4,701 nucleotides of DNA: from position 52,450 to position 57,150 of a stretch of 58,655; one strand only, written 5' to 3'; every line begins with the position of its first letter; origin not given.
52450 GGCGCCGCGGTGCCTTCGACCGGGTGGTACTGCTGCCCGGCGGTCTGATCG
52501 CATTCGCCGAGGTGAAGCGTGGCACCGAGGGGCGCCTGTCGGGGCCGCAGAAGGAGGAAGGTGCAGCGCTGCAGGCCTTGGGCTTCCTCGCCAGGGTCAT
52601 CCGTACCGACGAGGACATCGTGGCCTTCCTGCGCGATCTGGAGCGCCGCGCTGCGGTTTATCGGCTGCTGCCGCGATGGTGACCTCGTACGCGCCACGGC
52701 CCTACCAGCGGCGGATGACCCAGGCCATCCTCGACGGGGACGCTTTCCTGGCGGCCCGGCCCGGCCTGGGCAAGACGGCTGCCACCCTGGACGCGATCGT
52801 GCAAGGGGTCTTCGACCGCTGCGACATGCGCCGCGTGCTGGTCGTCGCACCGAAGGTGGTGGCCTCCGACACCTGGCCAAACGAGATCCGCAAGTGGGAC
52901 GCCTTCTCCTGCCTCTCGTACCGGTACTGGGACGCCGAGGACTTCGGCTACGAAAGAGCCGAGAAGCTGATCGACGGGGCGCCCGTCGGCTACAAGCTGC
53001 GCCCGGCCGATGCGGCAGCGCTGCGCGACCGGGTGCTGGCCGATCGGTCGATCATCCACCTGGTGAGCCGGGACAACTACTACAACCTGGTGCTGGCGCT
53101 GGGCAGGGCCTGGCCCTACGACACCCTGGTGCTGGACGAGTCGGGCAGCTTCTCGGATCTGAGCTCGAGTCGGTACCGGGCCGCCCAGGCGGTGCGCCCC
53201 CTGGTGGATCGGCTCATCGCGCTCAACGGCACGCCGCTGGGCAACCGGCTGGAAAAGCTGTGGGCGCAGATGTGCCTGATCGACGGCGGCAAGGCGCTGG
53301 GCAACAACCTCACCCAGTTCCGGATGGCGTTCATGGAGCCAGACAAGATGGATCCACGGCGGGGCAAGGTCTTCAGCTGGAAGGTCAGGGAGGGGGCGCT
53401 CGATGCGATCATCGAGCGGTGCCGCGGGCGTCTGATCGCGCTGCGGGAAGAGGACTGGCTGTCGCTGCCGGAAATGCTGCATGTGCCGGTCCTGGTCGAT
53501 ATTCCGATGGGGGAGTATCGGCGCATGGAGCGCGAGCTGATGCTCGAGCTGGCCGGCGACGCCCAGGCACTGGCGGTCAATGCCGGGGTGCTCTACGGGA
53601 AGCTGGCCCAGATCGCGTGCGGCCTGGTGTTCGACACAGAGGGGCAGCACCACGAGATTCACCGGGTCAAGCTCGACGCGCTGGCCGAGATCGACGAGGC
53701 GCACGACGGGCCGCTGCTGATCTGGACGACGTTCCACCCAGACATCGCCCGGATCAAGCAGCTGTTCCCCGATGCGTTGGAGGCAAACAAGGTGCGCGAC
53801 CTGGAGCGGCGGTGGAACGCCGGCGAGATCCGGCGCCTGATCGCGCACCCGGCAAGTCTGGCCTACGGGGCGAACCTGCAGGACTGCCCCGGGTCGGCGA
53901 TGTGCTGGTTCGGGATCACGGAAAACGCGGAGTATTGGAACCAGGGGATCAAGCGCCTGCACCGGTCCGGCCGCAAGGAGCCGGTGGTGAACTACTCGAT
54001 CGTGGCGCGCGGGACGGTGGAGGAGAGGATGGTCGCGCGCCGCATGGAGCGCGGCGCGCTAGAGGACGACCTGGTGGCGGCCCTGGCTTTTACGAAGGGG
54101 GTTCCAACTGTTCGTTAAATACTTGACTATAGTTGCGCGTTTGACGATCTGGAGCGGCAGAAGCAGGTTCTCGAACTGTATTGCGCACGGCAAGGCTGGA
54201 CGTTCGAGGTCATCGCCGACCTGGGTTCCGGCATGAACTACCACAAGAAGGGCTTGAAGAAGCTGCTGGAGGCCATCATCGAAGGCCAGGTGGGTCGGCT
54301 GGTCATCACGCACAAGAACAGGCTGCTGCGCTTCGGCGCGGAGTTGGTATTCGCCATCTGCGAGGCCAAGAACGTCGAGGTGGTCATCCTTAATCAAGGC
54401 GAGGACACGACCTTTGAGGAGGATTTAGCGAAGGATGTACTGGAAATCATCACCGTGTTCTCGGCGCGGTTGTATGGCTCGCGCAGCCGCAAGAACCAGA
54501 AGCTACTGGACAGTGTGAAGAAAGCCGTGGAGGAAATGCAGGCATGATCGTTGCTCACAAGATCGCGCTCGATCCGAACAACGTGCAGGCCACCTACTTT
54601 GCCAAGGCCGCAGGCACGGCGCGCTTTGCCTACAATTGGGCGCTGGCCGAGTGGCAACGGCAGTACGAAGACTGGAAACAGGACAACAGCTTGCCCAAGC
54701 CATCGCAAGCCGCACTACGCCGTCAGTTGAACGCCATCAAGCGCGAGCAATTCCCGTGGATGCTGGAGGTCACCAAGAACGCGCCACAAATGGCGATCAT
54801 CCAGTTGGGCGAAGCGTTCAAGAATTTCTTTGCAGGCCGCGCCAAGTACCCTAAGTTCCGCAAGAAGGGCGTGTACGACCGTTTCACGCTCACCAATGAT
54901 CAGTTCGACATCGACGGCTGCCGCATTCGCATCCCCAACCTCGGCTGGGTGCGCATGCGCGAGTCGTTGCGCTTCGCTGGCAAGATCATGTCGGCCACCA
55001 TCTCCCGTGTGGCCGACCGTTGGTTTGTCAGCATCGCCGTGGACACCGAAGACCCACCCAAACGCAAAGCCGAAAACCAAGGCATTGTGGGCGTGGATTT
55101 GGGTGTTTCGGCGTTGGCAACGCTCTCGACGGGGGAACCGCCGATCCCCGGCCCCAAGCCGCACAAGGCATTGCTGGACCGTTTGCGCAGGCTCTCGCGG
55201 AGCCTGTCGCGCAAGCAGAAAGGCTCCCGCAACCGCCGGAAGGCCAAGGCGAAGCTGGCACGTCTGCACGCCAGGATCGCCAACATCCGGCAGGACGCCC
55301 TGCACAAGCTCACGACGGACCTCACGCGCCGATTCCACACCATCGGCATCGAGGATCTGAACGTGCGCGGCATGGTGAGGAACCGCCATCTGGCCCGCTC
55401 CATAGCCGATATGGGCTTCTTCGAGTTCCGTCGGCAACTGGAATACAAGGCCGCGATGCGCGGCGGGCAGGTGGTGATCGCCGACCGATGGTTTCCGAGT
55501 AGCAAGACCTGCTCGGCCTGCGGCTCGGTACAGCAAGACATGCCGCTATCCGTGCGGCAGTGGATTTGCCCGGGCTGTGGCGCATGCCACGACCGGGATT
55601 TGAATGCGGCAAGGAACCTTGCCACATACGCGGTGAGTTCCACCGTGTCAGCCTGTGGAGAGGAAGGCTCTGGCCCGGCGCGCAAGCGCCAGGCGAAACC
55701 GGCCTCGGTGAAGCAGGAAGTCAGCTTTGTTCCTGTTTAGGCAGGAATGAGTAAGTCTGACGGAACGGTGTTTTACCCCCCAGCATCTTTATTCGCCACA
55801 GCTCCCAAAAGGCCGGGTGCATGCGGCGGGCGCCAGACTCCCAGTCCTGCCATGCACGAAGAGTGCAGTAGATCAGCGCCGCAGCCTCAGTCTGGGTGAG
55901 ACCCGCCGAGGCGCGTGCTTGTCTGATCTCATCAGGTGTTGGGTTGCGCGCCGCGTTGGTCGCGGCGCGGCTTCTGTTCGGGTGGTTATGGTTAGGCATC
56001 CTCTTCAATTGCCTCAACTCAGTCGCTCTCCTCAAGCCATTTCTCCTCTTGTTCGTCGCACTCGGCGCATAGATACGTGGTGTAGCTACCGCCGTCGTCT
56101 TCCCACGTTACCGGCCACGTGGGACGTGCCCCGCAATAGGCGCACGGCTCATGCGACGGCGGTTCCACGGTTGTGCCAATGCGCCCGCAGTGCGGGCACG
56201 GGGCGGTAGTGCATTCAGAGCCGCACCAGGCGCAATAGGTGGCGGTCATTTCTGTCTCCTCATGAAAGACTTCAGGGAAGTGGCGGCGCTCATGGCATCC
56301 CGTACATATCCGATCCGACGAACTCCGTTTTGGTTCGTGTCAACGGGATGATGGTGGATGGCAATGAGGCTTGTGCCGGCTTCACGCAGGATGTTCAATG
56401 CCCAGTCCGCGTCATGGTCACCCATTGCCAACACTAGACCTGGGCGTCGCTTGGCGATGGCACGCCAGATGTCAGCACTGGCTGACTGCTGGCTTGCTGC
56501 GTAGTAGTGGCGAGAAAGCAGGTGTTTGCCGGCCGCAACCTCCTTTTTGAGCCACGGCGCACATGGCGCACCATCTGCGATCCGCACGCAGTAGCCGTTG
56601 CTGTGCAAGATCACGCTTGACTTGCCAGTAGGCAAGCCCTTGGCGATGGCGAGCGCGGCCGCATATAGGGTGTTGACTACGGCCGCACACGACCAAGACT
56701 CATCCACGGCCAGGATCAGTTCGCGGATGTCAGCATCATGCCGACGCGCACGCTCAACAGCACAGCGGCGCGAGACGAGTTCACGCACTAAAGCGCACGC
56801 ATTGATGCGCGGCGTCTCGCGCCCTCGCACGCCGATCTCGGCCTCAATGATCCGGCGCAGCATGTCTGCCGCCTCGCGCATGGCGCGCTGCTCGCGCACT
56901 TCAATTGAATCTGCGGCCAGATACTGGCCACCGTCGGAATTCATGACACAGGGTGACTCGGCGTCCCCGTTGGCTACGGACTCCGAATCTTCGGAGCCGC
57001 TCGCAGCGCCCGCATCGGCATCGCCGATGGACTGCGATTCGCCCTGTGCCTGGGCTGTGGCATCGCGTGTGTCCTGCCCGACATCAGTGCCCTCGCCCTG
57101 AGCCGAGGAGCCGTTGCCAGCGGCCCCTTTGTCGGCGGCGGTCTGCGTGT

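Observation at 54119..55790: IS607-like remnant: intact TnpB nuclease next to a decapitated transposase, wedged between two phage genes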

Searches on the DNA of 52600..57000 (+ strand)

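Call 5: search_dna_similar(query=window:52600-57000:+, collection=phages, mode=near, max_rows=25)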
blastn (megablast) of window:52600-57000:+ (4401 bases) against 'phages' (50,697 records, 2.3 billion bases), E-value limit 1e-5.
No match.
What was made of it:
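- Tried and rejected: Megablast of 52600-57000 against 50,697 GenBank phages gave no match (call 5).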

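Call 47: search_rna_families(source=window, start=55400, end=55900, threshold=evalue, max_evalue=1)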
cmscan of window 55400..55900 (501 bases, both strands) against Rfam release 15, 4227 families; matches with E-value up to 1: 1.
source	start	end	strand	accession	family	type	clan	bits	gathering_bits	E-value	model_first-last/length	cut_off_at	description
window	55652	55719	+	RF03064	RAGATH-18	Gene; sRNA;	-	27.6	44.9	0.0043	1-71/71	no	RAGATH-18 RNA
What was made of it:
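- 55630..55768 (+): Omega-RNA (reRNA) scaffold. It overlaps the 3' end of tnpB and runs to the right end. A possible closing helix reaches back to 55593. Sub-threshold RAGATH-18 hit at 55652-55719 (call 47).
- On Rfam RAGATH-18 (RF03064), reported to be the IS607 TnpB guide-RNA scaffold: 27.6 bits against a gathering score of 44.9, E = 0.0043, full model 1-71 at 55652-55719 (call 47).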

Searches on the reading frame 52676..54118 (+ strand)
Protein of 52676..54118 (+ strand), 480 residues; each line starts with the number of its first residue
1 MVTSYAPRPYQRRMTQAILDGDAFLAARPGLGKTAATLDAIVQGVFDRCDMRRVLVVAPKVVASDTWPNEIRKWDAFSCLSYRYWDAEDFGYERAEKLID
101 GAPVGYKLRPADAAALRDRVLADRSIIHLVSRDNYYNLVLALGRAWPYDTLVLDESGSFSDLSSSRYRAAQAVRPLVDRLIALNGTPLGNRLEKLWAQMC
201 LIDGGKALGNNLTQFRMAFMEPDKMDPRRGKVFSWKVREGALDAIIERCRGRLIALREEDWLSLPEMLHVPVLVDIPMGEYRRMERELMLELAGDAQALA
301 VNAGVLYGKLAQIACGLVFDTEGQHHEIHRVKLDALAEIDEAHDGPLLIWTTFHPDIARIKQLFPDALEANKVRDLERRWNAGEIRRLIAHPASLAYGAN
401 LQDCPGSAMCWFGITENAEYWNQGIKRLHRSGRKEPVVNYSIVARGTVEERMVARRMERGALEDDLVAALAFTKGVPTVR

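Call 4: search_protein_families(library=pfam, proteins=[window:52676-54115:+], max_evalue=0.01)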
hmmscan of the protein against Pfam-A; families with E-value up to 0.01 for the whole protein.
window:52676-54115:+ (480 aa): 2 families
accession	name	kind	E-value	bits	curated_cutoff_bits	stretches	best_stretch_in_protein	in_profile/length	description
PF00176.29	SNF2-rel_dom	-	2.2e-07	30.7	24.9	1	25-205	22-181/290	SNF2-related domain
PF00270.35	DEAD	-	4.8e-05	23.6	26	1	8-60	1-54/167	DEAD/DEAH box helicase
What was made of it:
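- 52676..54118 (+): Phage SNF2-type helicase gene. Its last six codons (G)VPTVR and the TAA stop (from about 54098) are element sequence. Pfam SNF2-rel_dom (call 4).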

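Call 15: find_related_loci(query=window:52676-54097:+, collection=viral_contigs, flank=6000)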
Query window:52676-54097:+ (474 aa) in viral_contigs; peptide patterns used: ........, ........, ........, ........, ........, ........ (x = any residue, [..] = any of these).
8 stretches matched a pattern; 8 encode a relative of the query (tblastn E <= 1e-3); 8 distinct loci.
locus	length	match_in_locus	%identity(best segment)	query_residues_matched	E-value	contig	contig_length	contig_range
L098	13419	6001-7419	79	2-474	0e+0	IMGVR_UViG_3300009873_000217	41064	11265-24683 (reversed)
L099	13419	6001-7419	79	2-474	0e+0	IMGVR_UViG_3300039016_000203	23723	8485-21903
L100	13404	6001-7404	31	10-450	7e-62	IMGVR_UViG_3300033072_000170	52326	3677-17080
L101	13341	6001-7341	31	30-450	1e-56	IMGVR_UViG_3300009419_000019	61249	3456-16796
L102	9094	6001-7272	31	9-471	9e-50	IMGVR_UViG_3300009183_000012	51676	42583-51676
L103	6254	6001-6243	77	2-82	5e-35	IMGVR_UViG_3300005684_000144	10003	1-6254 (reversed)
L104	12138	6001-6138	47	25-74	8e-6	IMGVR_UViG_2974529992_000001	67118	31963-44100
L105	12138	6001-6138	47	25-74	8e-6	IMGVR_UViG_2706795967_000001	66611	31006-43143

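Call 16: search_dna_similar(query=window:52676-54097:+, collection=phages, mode=protein, max_rows=20)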
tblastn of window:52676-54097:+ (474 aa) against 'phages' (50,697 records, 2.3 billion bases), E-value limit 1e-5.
Records with a match: 1543; places in all: 1551; records where one place covers at least 80% of the query: 1479.
Best place of each record, by identity: <60% 1543.
By first word of the organism name: Salmonella 447; Escherichia 257; Streptococcus 132; Staphylococcus 115; Bacteroides 104; Klebsiella 29; Paenibacillus 24; Phocaeicola 24; Rhodobacter 23; Proteus 22; and 91 more.
By host as written in the record: Escherichia coli 138; - 109; Salmonella enterica subsp. enterica serovar Typhimurium 72; Salmonella enterica 71; Salmonella enterica subsp. enterica serovar Enteritidis 57; Salmonella sp. 48; Staphylococcus aureus 45; Rhodobacter capsulatus YW1 23; and 526 more.
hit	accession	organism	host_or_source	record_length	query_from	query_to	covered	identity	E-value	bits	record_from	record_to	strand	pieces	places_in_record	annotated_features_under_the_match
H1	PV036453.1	Syntrophomonadaceae phage IMGVR 15540650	Syntrophomonadaceae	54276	5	447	93%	37.5%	4e-64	230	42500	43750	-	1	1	hypothetical protein (x2)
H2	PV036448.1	phage NatCom_34192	human feces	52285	5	471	99%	35.0%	7e-60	218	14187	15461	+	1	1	hypothetical protein (x2)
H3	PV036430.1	phage NatCom_20922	human feces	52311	5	471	99%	35.0%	7e-60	218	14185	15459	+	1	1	hypothetical protein (x2)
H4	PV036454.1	Christensenellales phage IMGVR 15666929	Christensenellales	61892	5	447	93%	36.8%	2e-64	231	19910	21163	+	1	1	hypothetical protein (x2)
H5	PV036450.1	Ruminococcus phage NatCom_38182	Ruminococcus bicirculans (ex Liu et al. ...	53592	32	470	93%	37.0%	8e-63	226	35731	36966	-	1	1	hypothetical protein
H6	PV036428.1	phage NatCom_18656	human feces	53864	5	471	99%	34.7%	8e-59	215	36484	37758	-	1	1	hypothetical protein (x2)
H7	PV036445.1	Evtepia phage NatCom_42594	Evtepia sp. 900546255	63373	5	471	99%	34.7%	8e-59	215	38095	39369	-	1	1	hypothetical protein (x2)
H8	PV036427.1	Evtepia phage NatCom_11697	Evtepia sp.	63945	5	471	99%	34.7%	8e-59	215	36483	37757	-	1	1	hypothetical protein (x2)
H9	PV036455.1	Lachnospiraceae phage IMGVR 15430980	Lachnospiraceae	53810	5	470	98%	34.7%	2e-57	210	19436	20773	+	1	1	DNA helicase | hypothetical protein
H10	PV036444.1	Clostridium phage NatCom_42228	Clostridium sp. 003024715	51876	5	447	93%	36.4%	2e-62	226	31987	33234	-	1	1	hypothetical protein | endonuclease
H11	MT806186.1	Bacteroides phage F2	Bacteroides uniformis MB18-33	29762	5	447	93%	36.2%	3e-62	225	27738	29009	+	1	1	putative DEAD/DEAH box helicase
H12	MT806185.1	Bacteroides phage F4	Bacteroides uniformis MB18-80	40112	5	447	93%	36.2%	3e-62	225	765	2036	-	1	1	putative DEAD/DEAH box helicase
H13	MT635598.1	Bacteroides phage Bacuni_F1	Bacteroides sp.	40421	5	447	93%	36.2%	3e-62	225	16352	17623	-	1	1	putative DEAD/DEAH box helicase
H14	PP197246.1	Terrisporobacter phage TPDSL_ph1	Terrisporobacter petrolearius DSL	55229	2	470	99%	34.0%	8e-64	229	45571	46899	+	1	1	DNA helicase | endonuclease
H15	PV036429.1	phage NatCom_19828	human feces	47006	4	447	94%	35.9%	8e-63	226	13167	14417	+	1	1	hypothetical protein (x2)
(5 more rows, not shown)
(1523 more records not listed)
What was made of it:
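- Tried and rejected: Protein-level SNF2 hits there were all below 60% identity and uninformative (call 16).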

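Call 38: find_encoding_contigs(protein=window:52676-54118:+, flank=4000, max_places=6)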
Protein window:52676-54118:+ (480 aa): 1 contig read that carries it; 1 place shown.
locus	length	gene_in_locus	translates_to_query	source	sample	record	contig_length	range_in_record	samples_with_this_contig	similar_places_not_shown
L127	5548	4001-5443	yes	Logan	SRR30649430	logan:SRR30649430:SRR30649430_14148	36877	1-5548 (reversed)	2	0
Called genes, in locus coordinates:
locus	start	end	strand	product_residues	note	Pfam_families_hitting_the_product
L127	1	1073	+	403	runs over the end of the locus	PF05970:PIF1 (weak), PF13245:AAA_19, PF13604:AAA_30, PF01443:Viral_helicase1, PF13401:AAA_22 (weak), PF13086:AAA_11 (weak), PF13538:UvrD_C_2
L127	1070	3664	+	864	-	PF09250:Prim-Pol, PF08707:PriCT_2, PF19263:DUF5906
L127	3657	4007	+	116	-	-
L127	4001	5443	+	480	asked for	PF00176:SNF2-rel_dom (weak)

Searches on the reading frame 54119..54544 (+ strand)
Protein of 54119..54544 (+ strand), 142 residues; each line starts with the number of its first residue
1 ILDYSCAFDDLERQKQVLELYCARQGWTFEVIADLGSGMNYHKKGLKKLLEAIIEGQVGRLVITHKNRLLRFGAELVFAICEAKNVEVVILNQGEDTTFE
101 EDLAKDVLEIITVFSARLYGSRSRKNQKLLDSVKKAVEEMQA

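Call 4: search_protein_families(library=pfam, proteins=[window:54119-54544:+], max_evalue=0.01)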
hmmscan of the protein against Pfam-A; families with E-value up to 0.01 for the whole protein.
window:54119-54544:+ (142 aa): 1 family
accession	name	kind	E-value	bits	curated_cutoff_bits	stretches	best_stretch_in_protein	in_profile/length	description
PF00239.26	Resolvase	-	3.2e-15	56.9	23.3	1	9-126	14-135/145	Resolvase, N terminal domain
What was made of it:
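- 54143..54547 (+): tnpA remnant, equivalent to TnpA residues 77-210. The first in-frame ATG is at 54233. The remnant is in the same frame as SNF2, separated from it by the single TAA. Pfam Resolvase (call 4).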

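Call 68: search_protein_families(library=ncbifam, proteins=[window:54119-54544:+], max_evalue=0.001)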
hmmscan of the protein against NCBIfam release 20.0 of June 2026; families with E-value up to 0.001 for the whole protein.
window:54119-54544:+ (142 aa): 4 families
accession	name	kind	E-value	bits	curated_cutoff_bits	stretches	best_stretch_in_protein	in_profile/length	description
NF033518.0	transpos_IS607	equivalog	9.6e-43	145.9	110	1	9-127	69-187/187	IS607 family transposase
NF049883.1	resolv_YneB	equivalog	3.6e-09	36.4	175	1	10-139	18-145/211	YneB family resolvase-like protein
NF041201.1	recomb_XisF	equivalog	5.1e-08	32.3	375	1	30-137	33-143/465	fdxN element excision recombinase XisF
NF047343.1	SCCmet_CcrB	equivalog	0.00019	20.2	900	1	13-115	29-133/542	cassette chromosome recombinase CcrB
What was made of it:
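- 54143..54547 (+): NF033518 transpos_IS607 positions 69-187 of 187, 145.9 bits (call 68).
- On IS607-family insertion sequence: NF033518 transpos_IS607, 145.9 bits (cut-off 110), but only profile positions 69-187 (call 68).
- Checked: An intact relative matches positions 2-187 (calls 4, 68).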
